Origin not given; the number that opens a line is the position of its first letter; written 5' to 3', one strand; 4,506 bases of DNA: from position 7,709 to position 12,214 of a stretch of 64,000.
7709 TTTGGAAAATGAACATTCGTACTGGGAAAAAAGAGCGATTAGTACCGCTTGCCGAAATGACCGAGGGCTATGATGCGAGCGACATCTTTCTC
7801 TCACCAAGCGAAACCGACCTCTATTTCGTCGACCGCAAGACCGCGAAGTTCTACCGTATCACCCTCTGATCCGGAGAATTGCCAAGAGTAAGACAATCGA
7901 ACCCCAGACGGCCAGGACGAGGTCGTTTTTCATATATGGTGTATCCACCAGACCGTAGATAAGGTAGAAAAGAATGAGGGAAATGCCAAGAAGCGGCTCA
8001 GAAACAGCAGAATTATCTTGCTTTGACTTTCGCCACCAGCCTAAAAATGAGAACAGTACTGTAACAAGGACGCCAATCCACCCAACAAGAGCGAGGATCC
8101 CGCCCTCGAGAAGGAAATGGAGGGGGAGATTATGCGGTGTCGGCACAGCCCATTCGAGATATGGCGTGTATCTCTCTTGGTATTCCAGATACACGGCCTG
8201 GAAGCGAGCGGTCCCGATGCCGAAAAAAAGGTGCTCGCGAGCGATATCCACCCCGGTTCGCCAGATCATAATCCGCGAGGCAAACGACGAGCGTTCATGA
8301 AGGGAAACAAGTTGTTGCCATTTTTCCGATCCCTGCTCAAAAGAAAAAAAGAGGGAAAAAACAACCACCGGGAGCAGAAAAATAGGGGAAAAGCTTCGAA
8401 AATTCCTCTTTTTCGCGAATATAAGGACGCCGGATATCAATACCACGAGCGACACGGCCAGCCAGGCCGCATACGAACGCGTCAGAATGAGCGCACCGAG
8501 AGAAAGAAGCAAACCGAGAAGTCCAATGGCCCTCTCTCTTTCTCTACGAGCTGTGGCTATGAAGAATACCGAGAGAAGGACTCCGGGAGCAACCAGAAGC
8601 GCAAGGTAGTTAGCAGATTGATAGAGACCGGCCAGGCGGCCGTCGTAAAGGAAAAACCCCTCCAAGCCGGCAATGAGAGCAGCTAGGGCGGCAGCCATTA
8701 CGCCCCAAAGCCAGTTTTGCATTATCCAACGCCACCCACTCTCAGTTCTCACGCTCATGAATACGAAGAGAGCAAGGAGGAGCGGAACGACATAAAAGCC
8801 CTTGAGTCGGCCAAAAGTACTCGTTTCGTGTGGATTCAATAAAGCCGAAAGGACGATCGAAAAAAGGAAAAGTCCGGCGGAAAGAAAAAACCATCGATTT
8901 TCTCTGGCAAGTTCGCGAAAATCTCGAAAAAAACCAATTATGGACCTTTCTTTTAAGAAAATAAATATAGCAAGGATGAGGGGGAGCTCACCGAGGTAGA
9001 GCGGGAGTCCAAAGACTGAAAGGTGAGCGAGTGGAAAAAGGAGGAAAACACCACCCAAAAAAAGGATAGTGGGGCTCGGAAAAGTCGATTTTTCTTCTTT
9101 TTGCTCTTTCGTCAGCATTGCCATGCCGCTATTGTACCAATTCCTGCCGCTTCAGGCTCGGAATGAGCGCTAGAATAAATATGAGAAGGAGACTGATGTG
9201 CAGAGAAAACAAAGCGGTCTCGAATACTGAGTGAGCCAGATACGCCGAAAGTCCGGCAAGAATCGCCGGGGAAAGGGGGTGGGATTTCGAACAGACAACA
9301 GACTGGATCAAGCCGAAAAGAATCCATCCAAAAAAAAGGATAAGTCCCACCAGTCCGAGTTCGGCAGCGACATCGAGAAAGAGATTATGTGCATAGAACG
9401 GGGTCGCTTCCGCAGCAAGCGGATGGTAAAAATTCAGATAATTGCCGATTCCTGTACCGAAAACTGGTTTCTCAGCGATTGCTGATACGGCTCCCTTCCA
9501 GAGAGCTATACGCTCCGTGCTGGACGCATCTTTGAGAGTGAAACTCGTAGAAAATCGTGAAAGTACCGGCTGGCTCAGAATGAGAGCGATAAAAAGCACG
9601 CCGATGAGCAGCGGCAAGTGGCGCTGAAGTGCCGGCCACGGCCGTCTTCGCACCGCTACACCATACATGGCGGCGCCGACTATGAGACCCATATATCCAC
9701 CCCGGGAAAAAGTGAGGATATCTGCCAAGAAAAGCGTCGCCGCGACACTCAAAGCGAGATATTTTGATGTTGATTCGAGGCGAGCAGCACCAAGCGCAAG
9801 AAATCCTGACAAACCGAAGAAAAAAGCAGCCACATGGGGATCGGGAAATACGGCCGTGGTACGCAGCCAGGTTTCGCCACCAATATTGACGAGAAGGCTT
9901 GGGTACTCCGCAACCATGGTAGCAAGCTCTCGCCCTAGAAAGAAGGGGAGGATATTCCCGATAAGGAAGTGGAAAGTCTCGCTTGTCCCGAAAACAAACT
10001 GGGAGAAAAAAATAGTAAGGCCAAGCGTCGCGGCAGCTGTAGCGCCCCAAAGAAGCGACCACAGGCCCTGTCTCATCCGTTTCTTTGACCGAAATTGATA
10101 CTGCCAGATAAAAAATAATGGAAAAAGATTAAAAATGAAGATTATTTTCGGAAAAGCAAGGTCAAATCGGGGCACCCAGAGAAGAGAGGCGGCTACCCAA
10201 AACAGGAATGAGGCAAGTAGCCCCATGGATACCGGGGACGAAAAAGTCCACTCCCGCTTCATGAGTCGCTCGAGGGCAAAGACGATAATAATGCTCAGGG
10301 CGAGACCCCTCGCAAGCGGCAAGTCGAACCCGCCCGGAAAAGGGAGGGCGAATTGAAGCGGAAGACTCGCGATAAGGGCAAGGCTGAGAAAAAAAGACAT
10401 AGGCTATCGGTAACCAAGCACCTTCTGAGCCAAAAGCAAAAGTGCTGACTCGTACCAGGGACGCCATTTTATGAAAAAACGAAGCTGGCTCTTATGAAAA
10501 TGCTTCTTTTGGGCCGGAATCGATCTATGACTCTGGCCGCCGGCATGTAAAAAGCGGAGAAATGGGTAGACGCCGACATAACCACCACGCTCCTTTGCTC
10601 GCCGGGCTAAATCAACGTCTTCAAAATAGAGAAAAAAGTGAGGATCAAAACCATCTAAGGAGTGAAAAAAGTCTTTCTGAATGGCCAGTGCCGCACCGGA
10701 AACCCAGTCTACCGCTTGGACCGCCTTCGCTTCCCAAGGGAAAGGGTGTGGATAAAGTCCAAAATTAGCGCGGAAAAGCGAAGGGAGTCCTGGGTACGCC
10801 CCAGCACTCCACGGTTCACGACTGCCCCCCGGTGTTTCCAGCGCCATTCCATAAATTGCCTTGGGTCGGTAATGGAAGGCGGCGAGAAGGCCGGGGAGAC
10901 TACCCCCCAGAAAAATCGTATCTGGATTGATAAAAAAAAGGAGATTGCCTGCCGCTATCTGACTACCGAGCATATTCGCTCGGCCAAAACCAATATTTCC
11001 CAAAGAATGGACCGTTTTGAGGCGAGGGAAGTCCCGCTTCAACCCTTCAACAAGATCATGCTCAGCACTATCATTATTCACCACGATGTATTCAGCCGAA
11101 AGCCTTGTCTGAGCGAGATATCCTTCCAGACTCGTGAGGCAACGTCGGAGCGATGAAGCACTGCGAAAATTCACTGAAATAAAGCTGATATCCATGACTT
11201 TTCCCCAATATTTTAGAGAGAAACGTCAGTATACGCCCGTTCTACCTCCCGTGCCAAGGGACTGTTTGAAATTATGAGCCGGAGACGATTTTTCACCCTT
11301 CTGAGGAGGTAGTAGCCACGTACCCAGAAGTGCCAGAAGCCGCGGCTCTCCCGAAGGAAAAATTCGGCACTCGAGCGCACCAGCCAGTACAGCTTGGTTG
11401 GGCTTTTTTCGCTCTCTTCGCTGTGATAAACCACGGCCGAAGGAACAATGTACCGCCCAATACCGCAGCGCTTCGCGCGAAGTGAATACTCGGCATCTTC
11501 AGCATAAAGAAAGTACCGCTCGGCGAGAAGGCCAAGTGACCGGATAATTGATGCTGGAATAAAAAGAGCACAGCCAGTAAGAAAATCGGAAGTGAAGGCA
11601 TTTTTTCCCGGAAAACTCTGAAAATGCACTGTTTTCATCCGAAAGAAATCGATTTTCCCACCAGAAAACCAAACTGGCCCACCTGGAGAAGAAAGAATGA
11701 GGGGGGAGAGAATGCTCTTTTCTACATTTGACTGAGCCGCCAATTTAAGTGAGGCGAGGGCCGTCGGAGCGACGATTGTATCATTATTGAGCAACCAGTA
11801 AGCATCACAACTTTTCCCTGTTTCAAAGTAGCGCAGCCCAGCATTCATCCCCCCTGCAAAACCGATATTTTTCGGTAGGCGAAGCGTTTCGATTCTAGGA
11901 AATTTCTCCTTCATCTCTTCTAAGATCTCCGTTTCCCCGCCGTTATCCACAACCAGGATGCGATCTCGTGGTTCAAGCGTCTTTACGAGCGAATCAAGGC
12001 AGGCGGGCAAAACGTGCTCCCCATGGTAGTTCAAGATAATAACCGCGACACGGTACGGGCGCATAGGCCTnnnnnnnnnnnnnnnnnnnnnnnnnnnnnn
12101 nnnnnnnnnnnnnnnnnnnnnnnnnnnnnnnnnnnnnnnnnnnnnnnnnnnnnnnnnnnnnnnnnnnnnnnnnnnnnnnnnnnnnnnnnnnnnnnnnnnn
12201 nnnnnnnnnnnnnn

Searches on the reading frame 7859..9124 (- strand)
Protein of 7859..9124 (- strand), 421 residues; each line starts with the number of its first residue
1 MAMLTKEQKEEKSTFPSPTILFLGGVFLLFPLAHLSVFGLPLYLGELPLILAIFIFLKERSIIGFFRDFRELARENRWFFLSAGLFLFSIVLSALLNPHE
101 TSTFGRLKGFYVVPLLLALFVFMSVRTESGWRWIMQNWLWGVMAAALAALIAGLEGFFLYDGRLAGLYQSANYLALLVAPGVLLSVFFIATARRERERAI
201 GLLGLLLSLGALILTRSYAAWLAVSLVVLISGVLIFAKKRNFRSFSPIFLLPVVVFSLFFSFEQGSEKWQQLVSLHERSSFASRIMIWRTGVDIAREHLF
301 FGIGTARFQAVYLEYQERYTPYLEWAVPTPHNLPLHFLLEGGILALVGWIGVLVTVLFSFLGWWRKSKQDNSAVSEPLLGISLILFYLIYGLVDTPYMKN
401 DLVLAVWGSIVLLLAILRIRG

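Call 59: search_protein_families(library=pfam, max_evalue=0.00001, proteins=[window:7859-9124:-])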
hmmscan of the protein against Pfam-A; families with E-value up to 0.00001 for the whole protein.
window:7859-9124:- (421 aa): 1 family
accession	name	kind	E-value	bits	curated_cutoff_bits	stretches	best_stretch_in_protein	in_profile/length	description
PF04932.20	Wzy_C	-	6.7e-24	84.8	31.7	1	204-350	2-149/149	O-Antigen ligase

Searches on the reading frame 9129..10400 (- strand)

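Call 59: search_protein_families(library=pfam, max_evalue=0.00001, proteins=[window:9129-10400:-])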
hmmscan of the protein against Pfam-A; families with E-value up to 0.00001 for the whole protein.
window:9129-10400:- (423 aa): 1 family
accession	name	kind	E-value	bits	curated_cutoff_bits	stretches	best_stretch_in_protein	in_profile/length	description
PF04932.20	Wzy_C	-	2.7e-22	79.6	31.7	1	220-357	3-149/149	O-Antigen ligase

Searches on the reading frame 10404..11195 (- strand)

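Call 59: search_protein_families(library=pfam, max_evalue=0.00001, proteins=[window:10404-11195:-])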
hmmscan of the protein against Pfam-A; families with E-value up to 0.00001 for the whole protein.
window:10404-11195:- (263 aa): 2 families
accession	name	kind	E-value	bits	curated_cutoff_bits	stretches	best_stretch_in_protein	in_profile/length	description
PF00535.33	Glycos_transf_2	-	2.6e-10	40.9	23.3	1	4-131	1-128/168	Glycosyl transferase family 2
PF13641.12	Glyco_tranf_2_3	-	2.4e-07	31.5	27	1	6-211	6-205/230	Glycosyltransferase like family 2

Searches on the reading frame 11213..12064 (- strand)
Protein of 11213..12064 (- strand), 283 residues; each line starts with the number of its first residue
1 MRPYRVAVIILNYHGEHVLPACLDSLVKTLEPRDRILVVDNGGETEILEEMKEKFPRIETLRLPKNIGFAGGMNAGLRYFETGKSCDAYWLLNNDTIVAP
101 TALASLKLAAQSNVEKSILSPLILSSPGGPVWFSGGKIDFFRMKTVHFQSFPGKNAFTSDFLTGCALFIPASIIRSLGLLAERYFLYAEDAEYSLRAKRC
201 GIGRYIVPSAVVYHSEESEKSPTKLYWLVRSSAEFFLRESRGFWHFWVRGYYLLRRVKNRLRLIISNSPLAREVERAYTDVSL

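Call 59: search_protein_families(library=pfam, max_evalue=0.00001, proteins=[window:11213-12064:-])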
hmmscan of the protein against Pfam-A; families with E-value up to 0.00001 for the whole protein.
window:11213-12064:- (283 aa): 2 families
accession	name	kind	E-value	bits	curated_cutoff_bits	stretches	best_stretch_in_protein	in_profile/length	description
PF13641.12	Glyco_tranf_2_3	-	3.1e-14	54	27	1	5-219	2-216/230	Glycosyltransferase like family 2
PF00535.33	Glycos_transf_2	-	4.8e-13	49.8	23.3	1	8-113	2-106/168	Glycosyl transferase family 2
